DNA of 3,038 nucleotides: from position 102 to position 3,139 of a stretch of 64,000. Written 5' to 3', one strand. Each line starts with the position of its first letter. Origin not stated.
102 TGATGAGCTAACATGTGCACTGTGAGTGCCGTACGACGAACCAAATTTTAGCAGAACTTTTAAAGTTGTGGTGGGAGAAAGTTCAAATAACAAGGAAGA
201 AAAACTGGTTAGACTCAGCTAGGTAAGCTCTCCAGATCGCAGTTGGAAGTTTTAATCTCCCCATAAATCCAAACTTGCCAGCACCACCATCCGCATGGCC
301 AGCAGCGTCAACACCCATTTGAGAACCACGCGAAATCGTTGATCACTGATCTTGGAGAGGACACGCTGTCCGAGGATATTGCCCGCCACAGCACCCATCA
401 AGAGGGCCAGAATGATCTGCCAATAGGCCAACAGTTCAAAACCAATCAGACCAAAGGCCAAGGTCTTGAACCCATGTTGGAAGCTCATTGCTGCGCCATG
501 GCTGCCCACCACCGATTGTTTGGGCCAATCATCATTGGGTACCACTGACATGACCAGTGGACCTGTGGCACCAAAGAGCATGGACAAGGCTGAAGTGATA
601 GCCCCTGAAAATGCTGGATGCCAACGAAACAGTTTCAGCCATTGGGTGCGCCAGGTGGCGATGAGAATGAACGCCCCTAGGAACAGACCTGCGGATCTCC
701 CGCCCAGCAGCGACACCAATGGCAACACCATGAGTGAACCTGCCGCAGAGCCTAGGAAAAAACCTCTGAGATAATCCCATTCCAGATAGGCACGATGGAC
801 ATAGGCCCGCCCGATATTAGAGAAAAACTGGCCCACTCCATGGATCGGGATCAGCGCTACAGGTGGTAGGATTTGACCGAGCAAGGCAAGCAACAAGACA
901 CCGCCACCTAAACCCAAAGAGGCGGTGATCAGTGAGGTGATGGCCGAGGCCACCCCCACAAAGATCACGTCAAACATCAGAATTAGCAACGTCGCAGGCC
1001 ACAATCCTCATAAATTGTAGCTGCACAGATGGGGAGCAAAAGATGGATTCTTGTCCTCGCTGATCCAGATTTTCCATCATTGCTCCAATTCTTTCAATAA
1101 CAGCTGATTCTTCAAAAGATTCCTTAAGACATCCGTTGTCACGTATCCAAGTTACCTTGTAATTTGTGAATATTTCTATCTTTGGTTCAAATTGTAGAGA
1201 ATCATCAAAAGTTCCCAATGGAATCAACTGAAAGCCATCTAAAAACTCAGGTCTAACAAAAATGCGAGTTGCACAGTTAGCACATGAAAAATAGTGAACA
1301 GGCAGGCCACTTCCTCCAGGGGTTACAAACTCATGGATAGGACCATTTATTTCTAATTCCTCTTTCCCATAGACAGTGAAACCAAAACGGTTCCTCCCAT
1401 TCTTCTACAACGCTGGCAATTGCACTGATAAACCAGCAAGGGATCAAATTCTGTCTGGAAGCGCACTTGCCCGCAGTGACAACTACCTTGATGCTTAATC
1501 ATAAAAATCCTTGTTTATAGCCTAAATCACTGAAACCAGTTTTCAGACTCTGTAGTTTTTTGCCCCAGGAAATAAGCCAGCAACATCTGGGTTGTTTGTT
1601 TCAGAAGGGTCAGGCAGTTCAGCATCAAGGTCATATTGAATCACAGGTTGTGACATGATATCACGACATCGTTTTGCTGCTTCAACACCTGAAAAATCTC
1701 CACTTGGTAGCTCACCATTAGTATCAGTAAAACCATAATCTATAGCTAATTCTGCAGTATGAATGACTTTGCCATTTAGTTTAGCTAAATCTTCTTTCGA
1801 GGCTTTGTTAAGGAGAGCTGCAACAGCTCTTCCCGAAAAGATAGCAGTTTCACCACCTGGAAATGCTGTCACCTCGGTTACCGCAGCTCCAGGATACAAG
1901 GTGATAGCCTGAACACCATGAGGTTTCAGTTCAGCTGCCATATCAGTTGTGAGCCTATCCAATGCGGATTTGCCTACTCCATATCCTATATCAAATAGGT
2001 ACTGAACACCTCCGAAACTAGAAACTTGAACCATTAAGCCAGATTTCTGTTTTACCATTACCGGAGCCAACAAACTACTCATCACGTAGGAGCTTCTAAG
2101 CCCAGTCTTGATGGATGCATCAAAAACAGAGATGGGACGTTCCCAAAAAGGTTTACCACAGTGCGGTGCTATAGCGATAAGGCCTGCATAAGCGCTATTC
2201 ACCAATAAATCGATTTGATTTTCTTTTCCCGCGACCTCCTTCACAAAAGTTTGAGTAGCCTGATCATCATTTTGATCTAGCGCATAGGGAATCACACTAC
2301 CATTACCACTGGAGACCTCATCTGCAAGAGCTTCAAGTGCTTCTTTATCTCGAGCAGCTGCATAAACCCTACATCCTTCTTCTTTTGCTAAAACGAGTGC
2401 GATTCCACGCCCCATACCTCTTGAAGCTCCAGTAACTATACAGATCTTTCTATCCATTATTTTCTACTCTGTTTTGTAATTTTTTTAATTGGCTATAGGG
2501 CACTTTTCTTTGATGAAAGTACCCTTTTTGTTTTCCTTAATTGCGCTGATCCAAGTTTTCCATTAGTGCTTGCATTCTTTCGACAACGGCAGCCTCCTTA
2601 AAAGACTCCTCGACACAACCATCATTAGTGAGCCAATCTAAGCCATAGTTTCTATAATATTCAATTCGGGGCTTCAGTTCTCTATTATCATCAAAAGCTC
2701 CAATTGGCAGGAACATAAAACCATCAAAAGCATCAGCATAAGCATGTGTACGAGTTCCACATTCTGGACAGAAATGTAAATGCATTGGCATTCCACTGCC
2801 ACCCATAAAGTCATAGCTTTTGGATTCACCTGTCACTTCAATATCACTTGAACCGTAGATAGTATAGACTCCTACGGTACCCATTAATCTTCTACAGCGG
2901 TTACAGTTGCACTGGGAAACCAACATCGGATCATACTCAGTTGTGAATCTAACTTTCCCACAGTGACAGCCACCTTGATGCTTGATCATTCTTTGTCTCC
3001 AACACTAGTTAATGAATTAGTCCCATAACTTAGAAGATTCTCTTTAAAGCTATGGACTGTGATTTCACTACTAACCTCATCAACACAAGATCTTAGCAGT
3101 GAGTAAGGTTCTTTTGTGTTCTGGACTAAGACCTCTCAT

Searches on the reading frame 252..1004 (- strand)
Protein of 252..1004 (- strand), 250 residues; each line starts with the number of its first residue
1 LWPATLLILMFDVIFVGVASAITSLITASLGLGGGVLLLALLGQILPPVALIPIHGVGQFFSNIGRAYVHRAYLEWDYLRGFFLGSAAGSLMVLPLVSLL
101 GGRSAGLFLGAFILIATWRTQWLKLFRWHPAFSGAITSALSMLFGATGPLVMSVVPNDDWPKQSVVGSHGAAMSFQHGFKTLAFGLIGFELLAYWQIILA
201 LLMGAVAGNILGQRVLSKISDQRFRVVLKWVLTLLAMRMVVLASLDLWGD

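Call 80: search_protein_families(library=pfam, proteins=[window:252-1004:-], max_evalue=0.001)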
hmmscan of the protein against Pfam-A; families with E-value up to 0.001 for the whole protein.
window:252-1004:- (250 aa): 1 family
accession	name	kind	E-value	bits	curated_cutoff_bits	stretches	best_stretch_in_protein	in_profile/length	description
PF01925.25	TauE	-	6.2e-18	65.8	32.6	1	18-239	3-237/237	Sulfite exporter TauE/SafE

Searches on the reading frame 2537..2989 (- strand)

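Call 80: search_protein_families(library=pfam, proteins=[window:2537-2989:-], max_evalue=0.001)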
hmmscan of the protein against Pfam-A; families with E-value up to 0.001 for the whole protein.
window:2537-2989:- (150 aa): 1 family
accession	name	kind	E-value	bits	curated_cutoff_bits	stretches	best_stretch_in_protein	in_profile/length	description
PF04828.22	GFA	-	3.6e-25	88.7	24.3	1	4-113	2-113/115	Glutathione-dependent formaldehyde-activating enzyme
